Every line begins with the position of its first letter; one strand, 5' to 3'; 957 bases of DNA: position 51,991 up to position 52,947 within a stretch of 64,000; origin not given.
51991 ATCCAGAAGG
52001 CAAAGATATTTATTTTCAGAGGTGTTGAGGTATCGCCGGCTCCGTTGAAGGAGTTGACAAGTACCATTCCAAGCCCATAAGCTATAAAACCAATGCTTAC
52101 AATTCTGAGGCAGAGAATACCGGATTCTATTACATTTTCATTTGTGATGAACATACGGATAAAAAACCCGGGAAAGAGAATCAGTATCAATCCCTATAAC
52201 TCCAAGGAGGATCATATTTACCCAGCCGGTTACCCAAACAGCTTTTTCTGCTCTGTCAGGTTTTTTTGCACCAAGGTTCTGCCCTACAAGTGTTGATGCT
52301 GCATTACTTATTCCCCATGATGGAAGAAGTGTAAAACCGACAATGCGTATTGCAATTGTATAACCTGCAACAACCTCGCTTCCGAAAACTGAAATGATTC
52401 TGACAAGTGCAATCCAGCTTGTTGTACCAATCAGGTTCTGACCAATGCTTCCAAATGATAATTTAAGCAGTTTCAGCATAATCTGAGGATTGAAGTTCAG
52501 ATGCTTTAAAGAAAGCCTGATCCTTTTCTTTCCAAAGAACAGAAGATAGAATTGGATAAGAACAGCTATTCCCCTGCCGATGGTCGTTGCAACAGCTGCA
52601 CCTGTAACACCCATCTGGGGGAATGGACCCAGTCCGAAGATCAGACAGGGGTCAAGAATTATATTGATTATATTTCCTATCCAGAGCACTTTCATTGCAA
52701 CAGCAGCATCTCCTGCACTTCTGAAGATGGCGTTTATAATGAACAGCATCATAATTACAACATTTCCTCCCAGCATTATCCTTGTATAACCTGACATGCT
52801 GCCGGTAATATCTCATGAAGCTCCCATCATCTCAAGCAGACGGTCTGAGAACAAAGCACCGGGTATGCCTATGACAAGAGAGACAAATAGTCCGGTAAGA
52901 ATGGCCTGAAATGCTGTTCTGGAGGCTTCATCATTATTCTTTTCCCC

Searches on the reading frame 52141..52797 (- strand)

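Call 73: search_protein_families(library=pfam, proteins=[window:52141-52797:-], max_evalue=0.0001)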
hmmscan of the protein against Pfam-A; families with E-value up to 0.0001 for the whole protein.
window:52141-52797:- (219 aa): 1 family
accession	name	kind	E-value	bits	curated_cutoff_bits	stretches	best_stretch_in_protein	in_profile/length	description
PF01554.23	MatE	-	5.3e-20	72.2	24.9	2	118-202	3-87/161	MatE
